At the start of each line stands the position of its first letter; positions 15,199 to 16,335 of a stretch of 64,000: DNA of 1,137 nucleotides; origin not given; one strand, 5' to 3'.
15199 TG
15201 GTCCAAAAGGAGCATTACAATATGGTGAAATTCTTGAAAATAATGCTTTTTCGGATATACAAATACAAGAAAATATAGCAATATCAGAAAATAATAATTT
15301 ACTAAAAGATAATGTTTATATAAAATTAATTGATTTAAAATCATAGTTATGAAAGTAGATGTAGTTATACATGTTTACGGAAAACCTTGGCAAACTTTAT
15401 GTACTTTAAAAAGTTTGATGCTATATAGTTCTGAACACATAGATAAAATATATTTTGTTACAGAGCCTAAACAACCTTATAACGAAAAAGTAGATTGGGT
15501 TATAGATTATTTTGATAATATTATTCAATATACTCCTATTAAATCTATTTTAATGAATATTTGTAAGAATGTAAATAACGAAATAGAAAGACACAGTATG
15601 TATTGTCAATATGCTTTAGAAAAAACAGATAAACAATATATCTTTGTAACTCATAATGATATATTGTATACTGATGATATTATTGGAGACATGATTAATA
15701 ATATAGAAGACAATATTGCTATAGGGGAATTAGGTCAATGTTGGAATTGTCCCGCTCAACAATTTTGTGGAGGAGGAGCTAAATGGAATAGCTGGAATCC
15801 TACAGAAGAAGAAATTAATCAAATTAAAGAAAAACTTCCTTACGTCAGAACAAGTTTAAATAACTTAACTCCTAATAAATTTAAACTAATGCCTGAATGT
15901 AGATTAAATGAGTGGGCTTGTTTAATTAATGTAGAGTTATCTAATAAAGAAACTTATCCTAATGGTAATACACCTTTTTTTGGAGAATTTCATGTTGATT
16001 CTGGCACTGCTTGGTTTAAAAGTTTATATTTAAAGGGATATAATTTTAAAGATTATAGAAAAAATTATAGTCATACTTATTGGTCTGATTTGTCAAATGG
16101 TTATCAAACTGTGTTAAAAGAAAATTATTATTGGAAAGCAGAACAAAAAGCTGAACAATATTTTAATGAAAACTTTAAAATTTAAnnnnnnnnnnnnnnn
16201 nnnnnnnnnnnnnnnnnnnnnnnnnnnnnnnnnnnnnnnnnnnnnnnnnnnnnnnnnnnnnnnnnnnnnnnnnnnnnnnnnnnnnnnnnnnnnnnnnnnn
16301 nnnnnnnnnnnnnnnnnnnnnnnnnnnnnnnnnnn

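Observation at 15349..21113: Phage-encoded glycan assembly and decoration pathway (seven contiguous genes)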

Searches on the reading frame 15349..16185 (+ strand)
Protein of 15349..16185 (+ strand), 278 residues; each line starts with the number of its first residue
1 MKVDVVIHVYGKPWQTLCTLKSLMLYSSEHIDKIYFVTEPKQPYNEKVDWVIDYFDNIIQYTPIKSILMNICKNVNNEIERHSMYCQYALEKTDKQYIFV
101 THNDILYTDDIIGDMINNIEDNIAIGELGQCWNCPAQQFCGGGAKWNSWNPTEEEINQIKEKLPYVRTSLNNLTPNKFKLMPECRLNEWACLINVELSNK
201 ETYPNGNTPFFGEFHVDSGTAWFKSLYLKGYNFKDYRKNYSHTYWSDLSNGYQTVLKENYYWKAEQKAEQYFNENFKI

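Call 3: search_protein_families(library=pfam, proteins=[window:15349-16185:+], max_evalue=0.01)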
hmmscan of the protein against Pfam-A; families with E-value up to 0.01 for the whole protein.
window:15349-16185:+ (278 aa): 0 families

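Call 4: search_protein_families(library=phrogs, proteins=[window:15349-16185:+], max_evalue=0.01)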
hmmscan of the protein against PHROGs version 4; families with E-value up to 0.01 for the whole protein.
window:15349-16185:+ (278 aa): 0 families

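Call 14: search_protein_families(library=ncbifam, proteins=[window:15349-16185:+], max_evalue=0.01)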
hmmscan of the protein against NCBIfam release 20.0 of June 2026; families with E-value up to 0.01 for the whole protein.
window:15349-16185:+ (278 aa): 0 families

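Call 16: search_solved_structures(query=window:15349-16185:+, max_evalue=10, show_alignments=2)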
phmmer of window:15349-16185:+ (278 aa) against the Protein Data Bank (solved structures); distinct sequences matched with E-value up to 10: 0.

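Call 27: find_homologous_proteins(query=window:15349-16185:+, max_evalue=0.001)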
Query window:15349-16185:+ (278 aa): 333 proteins with E <= 0.001 among 480 candidates; the best 120 are listed.
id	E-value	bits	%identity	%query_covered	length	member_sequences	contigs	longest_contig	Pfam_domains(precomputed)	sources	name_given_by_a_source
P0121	1.9e-193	659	100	100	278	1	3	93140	-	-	-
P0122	1.7e-133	462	68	99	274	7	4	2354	-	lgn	-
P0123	2.0e-117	410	65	99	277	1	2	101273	-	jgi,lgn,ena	jgi:hypothetical protein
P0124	2.5e-117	409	64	99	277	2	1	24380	-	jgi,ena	jgi:hypothetical protein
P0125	2.8e-117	409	64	99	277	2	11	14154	-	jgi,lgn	-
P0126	6.3e-117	408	64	99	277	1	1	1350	-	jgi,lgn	-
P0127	3.7e-116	405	64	99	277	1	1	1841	-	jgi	-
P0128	6.7e-116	405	64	99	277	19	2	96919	-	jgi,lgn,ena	jgi:hypothetical protein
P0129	7.1e-115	401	63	99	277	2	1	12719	-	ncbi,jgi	jgi:hypothetical protein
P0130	2.8e-114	399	61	100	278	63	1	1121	-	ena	-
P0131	1.4e-110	387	59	100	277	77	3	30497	-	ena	-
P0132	2.8e-110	386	59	100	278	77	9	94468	-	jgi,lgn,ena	jgi:hypothetical protein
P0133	4.3e-110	386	58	99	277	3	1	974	-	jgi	jgi:hypothetical protein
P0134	2.5e-109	383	60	100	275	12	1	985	-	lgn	-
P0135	1.5e-108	381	60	99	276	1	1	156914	-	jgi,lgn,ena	jgi:hypothetical protein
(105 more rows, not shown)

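Call 40: predict_structure(alignment_id=A1)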
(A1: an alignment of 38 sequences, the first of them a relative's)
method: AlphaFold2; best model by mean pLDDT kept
length: 278 residues; sequences in the alignment: 38
mean_pLDDT: 94.3   pTM: 0.92
mean pLDDT of the five models: 94.3, 93.6, 93.2, 92.6, 91.0
residues with pLDDT >= 90: 242; 70-90: 35; 50-70: 1; < 50: 0
segments of 3 or more residues with pLDDT < 50: none
pLDDT, mean of each block of 10 residues (from residue 1): 97 98 98 97 95 98 92 94 95 98 97 98 94 86 91 94 90 89 92 97 96 91 96 97 91 91 98 91
secondary structure, 60 per line:
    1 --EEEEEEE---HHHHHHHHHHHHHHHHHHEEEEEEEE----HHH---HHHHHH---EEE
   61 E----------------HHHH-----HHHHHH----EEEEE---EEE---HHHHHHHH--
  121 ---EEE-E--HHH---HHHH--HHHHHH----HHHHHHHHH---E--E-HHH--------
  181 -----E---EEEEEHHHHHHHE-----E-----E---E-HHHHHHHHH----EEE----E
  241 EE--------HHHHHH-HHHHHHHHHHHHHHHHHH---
elements in order: E3-9 H13-30 E31-38 H49-54 E58-61 H78-81 H87-92 E97-101 E105-107 H111-118 E124-126 H137-140 H143-148 H153-161 E190-194 H195-201 H220-228 E233-235 E240-242 H251-256 H258-275

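Call 45: fold_search(model_id=the predicted structure, library=pdb)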
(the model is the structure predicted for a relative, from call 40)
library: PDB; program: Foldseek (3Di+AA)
matches with E <= 10: 1471; with E <= 0.001: 287
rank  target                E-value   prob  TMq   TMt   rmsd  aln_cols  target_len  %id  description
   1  9nj0_A                1.1e-07  1.00  0.47  0.23  11.4       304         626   12  GlfT2 from Nocardia brasiliensis Bound to Galf Trisaccharide (released 2026-03-11)
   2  9nj1_D                1.6e-07  1.00  0.49  0.24   9.3       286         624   12  GlfT2 from Nocardia brasiliensis Bound to Galf Tetrasaccharide (released 2026-03-11)
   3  4fix_A                3.2e-07  1.00  0.46  0.23  10.2       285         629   13  Crystal Structure of GlfT2 (released 2012-06-20)
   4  9jn3_A                3.9e-07  1.00  0.44  0.42  12.2       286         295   14  Crystal structure of AvpGT in complex with Ara-A (released 2025-01-29)
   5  9yq5_A                4.4e-07  1.00  0.49  0.29  11.5       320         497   10  Chlorella virus hyaluronan synthase bound to an inserted UDP-GlcA (released 2025-12-10)
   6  1h7q                  5.7e-07  1.00  0.49  0.56  10.3       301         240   13  dTDP-MANGANESE COMPLEX OF SPSA FROM BACILLUS SUBTILIS (released 2001-12-13)
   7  6yv7_B                6.5e-07  1.00  0.48  0.39   5.5       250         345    9  Mannosyltransferase PcManGT from Pyrobaculum calidifontis (released 2020-07-22)
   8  9dtp_C                7.4e-07  1.00  0.48  0.24   9.4       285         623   12  GlfT2 from Nocardia brasiliensis (released 2025-10-08)
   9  1qg8                  1.0e-06  1.00  0.48  0.55  10.9       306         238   13  NATIVE (MAGNESIUM-CONTAINING) SPSA FROM BACILLUS SUBTILIS (released 2000-04-21)
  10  9nj1_A                1.0e-06  1.00  0.45  0.22  10.0       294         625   12  GlfT2 from Nocardia brasiliensis Bound to Galf Tetrasaccharide (released 2026-03-11)
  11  9jma_A                1.0e-06  1.00  0.44  0.40  13.5       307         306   14  Crystal structure of glycosyltransferase AvpGT (released 2025-01-29)
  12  6h2n_C                1.2e-06  1.00  0.49  0.44  10.6       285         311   10  TarP-UDP-GlcNAc-Mg (released 2018-09-26)
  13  2z86_B                1.2e-06  1.00  0.46  0.23  12.2       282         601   11  Crystal structure of chondroitin polymerase from Escherichia coli strain K4 (K4CP) complexed with UDP-GlcUA and UDP (released 2008-09-16)
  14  4wlm_B                1.2e-06  1.00  0.39  0.38   9.1       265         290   12  Crystal structure of mouse Xyloside xylosyltransferase 1 complexed with manganese (released 2015-09-30)
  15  8sne_A                1.3e-06  1.00  0.48  0.29   7.5       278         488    8  Chlorella virus Hyaluronan Synthase bound to GlcA extended GlcNAc primer and UDP (released 2024-05-01)
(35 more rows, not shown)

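Call 108: fold_search(model_id=the predicted structure, library=viral)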
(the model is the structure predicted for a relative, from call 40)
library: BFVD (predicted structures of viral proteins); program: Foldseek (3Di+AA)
matches with E <= 10: 1072; with E <= 0.001: 274
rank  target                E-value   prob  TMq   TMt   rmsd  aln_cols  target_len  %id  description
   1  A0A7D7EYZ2            3.9e-08  1.00  0.51  0.57   7.2       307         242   12  (no name in the UniProt tables at hand)
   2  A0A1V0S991            3.9e-08  1.00  0.46  0.13  16.1       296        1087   15  Glycosyltransferase family 2 [Catovirus CTV1]
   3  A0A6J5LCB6            4.2e-08  1.00  0.50  0.48   8.9       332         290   11  Uncharacterized protein [uncultured Caudovirales phage]
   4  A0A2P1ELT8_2          7.9e-08  1.00  0.45  0.17  15.6       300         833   14  Putative glycosyltransferase [Moumouvirus australiensis]
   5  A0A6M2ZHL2            1.4e-07  1.00  0.50  0.52   6.9       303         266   10  Glycosyltransferase [Synechococcus phage S-SCSM1]
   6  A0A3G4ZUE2            1.6e-07  1.00  0.51  0.26  12.1       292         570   15  Glycosyltransferase family 2 protein [Edafosvirus sp.]
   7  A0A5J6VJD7            1.7e-07  1.00  0.46  0.48  13.0       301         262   15  Glycosyltransferase [Megaviridae environmental sample]
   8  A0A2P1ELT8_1          2.1e-07  1.00  0.49  0.18  15.7       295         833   15  Putative glycosyltransferase [Moumouvirus australiensis]
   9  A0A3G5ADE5            2.2e-07  1.00  0.48  0.37   8.8       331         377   14  Putative galacturonosyltransferase 6-like protein [Hyperionvirus sp.]
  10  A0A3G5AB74            2.5e-07  1.00  0.47  0.20  15.6       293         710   16  Glycosyltransferase family 2 [Hyperionvirus sp.]
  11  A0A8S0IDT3            3.4e-07  1.00  0.51  0.28  12.8       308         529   13  (no name in the UniProt tables at hand)
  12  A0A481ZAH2            4.4e-07  1.00  0.47  0.20  15.8       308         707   12  Glycosyl transferase family 2 (Fragment) [Pithovirus LCPAC302]
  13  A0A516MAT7            4.4e-07  1.00  0.49  0.40  13.3       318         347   11  (no name in the UniProt tables at hand)
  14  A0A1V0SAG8            4.4e-07  1.00  0.48  0.37  15.3       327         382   13  Glycosyltransferase [Catovirus CTV1]
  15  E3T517                5.0e-07  1.00  0.47  0.55  10.3       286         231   12  Putative glycosyltransferase [Cafeteria roenbergensis virus (strain BV-PW1)]
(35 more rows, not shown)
